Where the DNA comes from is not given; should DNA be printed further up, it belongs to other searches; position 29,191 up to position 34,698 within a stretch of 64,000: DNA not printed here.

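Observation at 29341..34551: Giant intronless polytopic PAS-cyclase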

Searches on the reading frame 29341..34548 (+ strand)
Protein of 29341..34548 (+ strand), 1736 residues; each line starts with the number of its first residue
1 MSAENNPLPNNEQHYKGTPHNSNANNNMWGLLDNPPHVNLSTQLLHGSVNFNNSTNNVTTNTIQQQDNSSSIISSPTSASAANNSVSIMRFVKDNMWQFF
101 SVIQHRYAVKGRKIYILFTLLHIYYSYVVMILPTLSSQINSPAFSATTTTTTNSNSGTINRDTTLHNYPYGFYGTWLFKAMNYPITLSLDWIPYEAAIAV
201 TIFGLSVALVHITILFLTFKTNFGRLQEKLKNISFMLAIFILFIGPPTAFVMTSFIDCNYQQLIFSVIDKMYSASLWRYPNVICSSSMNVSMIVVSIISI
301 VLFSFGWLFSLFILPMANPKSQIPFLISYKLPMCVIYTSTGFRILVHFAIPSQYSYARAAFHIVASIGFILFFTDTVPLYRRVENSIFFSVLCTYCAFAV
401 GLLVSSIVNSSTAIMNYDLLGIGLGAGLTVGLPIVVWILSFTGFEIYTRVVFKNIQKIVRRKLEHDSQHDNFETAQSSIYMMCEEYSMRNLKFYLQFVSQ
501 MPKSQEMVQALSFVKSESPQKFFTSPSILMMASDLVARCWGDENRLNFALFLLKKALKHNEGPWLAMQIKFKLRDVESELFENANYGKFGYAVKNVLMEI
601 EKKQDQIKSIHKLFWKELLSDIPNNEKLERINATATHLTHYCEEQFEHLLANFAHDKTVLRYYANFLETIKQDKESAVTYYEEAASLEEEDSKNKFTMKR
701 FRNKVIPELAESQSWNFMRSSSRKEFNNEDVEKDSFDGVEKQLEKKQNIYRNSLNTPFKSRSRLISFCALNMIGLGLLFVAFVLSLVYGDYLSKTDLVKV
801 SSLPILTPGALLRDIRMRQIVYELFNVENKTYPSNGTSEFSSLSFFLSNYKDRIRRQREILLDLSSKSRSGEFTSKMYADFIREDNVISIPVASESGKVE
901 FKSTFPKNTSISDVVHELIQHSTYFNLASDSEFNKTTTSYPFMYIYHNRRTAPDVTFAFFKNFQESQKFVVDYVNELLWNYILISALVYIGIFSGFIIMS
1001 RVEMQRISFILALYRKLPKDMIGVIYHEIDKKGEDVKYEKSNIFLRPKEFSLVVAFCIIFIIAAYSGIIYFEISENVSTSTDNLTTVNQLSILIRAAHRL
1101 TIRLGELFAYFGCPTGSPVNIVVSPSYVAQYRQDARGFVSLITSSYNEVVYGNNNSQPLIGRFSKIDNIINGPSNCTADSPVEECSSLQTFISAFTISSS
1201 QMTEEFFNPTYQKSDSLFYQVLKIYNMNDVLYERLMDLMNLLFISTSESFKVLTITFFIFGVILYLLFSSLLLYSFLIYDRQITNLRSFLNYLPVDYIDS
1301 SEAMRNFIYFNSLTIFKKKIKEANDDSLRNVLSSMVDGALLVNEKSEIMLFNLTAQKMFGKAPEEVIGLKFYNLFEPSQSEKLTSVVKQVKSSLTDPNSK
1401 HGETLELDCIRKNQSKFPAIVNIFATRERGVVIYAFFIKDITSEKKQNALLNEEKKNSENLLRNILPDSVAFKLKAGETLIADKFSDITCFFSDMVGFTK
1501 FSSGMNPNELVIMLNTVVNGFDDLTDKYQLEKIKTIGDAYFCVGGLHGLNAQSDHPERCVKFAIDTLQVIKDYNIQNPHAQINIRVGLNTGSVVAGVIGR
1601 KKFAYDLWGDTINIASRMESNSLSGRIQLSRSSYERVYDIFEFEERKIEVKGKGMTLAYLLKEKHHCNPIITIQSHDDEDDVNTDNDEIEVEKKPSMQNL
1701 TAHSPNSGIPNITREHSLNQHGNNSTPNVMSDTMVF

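Call 5: search_protein_families(library=pfam, proteins=[window:29341-34548:+], max_evalue=0.01)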
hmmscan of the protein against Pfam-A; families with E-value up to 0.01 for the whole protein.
window:29341-34548:+ (1736 aa): 5 families
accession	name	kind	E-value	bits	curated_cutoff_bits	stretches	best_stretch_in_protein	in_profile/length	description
PF00211.25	Guanylate_cyc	-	4.4e-52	176.8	21.9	1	1483-1662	4-182/183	Adenylate and Guanylate cyclase catalytic domain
PF13426.13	PAS_9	-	2.1e-16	60.5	27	1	1337-1442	2-102/103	PAS domain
PF25474.1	TPR_TmcB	-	5e-14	52.7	27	1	594-693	25-124/125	TmcB, TPR repeats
PF00989.32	PAS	-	3.2e-09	37.2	22.6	1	1328-1432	3-102/113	PAS fold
PF08448.16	PAS_4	-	0.0069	17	23.1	0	1332-1391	1-60/110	PAS fold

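Call 6: search_solved_structures(query=window:29341-34548:+, max_evalue=0.001, show_alignments=2)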
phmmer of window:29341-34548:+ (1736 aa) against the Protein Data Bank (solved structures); distinct sequences matched with E-value up to 0.001: 56.
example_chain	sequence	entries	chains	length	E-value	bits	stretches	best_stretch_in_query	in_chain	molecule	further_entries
9u3p_A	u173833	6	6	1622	5e-63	216.4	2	1451-1662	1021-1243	Adenylate cyclase type 9,Protein M2-1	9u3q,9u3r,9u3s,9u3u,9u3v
7pd4_A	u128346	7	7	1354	7.2e-63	215.9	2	1451-1662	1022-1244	Adenylate cyclase 9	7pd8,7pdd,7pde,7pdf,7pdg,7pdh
6r3q_A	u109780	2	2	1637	1.2e-62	215.1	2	1451-1662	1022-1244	Adenylate cyclase 9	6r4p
6r4o_A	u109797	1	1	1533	1.5e-62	214.8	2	1451-1661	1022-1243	Adenylate cyclase 9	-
8buz_A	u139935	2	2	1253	9.3e-58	198.9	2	1450-1652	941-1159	Adenylate cyclase type 8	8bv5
8sl3_A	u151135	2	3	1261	2.5e-51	177.6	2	1451-1661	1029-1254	Adenylate cyclase type 5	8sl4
5o5k_A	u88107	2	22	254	1.5e-48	168.4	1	1445-1661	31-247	Adenylate cyclase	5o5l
4p2f_A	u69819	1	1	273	7.4e-46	159.5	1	1433-1664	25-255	Adenylate cyclase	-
7yz9_A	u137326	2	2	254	1.4e-45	158.6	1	1446-1660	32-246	Adenylate cyclase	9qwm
7yzi_A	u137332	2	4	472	1.9e-45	158.1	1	1444-1664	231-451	Adenylate cyclase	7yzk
4p2x_A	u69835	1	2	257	2.9e-45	157.5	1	1451-1664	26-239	Adenylate cyclase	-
4p2m_A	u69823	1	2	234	4.1e-45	157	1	1453-1665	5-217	Adenylate cyclase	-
9bcv_A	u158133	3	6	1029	1.7e-42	148.3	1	1433-1661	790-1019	Atrial natriuretic peptide receptor 1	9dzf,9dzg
9dzh_A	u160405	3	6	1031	1.8e-42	148.3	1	1433-1661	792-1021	Atrial natriuretic peptide receptor 1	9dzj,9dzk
9bcl_A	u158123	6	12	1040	1.8e-42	148.3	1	1433-1661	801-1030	Atrial natriuretic peptide receptor 1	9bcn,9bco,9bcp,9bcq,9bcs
5oyh_A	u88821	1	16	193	2.9e-33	117.7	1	1482-1662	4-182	Nucleotide cyclase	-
3et6_A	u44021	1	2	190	1.8e-27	98.5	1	1484-1662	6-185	Soluble guanylyl cyclase beta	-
1ab8_A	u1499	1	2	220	5.4e-20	73.8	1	1483-1660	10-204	ADENYLYL CYCLASE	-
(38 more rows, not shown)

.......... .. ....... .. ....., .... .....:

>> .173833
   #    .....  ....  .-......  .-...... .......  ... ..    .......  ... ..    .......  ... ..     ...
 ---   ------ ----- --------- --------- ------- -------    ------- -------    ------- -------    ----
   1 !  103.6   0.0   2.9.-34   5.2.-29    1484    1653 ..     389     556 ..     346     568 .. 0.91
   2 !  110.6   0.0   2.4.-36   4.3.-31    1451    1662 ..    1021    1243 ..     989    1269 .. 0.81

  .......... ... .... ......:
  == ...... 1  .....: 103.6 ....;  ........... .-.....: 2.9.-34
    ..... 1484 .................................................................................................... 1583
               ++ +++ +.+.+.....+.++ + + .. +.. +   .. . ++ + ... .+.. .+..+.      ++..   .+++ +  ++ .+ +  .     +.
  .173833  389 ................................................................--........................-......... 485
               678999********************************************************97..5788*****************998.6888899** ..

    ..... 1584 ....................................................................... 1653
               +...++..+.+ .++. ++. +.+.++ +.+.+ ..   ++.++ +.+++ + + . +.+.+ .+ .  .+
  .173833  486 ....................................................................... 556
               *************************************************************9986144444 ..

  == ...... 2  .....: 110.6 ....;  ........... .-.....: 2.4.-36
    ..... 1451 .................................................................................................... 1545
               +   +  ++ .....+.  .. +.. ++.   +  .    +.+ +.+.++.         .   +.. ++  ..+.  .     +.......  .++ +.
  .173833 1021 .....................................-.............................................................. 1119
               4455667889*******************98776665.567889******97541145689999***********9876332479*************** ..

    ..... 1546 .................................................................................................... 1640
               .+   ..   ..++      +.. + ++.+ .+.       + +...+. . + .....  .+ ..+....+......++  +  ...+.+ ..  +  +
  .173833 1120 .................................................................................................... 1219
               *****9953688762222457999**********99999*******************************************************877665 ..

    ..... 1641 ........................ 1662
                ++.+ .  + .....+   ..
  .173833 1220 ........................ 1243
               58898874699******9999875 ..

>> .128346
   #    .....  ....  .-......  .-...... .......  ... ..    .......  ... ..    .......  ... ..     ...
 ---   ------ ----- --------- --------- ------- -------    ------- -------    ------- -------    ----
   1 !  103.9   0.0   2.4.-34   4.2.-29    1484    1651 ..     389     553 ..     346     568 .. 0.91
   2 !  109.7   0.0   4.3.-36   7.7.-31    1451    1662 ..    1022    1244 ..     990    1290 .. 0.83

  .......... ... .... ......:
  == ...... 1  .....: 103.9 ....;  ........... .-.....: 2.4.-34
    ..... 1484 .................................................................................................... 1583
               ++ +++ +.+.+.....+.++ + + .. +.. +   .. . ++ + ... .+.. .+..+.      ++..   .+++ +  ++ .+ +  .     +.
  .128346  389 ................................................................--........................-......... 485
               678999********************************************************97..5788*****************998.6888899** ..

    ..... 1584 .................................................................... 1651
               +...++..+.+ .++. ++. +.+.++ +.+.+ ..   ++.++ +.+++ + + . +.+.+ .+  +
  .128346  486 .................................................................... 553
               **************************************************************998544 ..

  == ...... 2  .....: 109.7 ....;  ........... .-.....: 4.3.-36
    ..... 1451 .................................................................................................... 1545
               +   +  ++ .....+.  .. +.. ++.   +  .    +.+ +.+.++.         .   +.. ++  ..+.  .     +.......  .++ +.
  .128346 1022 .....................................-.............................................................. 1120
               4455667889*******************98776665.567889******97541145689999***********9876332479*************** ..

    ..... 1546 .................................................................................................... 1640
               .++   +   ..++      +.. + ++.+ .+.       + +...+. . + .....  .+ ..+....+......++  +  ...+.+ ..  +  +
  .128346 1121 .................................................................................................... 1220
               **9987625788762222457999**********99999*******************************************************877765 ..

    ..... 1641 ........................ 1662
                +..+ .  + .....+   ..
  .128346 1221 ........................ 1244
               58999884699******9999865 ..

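Call 7: find_encoding_contigs(protein=window:29341-34548:+, flank=3000, max_places=4)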
Protein window:29341-34548:+ (1736 aa): no gene with exactly this product is on record in the collection.

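Call 8: find_homologous_proteins(query=window:29341-34548:+, max_evalue=0.00001)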
Query window:29341-34548:+ (1736 aa): 7 proteins with E <= 0.00001 among 8000 candidates.
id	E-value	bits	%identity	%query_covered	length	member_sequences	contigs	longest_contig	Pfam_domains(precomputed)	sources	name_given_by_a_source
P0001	0.0e+0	3869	99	100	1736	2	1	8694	PF13426.14,PF00211.26,PF00989.32,PF25474.2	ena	-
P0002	1.1e-212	727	32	87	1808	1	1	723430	PF13426.14,PF00211.26,PF25474.2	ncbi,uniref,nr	ncbi:hypothetical protein FDP41_003313 [Naegleria fowleri]|uniref:Guanylate cyclase domain-containin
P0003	4.3e-47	179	34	12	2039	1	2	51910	PF16212.12,PF00211.26,PF00122.26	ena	-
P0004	2.2e-42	163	43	13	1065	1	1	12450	PF07495.20,PF07494.18,PF24684.2,PF00211.26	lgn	-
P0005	7.5e-27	111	33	13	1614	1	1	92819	PF00211.26,PF25474.2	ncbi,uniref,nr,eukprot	ncbi:Adenylate and Guanylate cyclase catalytic domain containing protein [Tritrichomonas foetus]|uni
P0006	1.1e-26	111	34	13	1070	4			PF07714.24,PF00069.32,PF01094.35,PF00211.26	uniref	uniref:Guanylate cyclase n=1 Tax=Denticeps clupeoides TaxID=299321 RepID=A0AAY4C6A0_9TELE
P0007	2.5e-6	43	26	12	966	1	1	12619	PF05226.17,PF00211.26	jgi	jgi:adenylate cyclase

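Call 17: find_encoding_contigs(protein=P0001, flank=3000, max_places=3)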
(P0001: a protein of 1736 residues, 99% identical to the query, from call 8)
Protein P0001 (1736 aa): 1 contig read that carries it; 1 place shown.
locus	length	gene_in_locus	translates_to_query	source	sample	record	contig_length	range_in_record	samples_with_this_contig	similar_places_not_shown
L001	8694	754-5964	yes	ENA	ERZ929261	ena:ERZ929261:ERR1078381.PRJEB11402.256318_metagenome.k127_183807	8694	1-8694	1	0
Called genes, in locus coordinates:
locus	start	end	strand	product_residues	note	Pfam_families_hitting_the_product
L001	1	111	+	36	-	?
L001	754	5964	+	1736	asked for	PF25474:TPR_TmcB, PF00989:PAS, PF13426:PAS_9, PF00211:Guanylate_cyc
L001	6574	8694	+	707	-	?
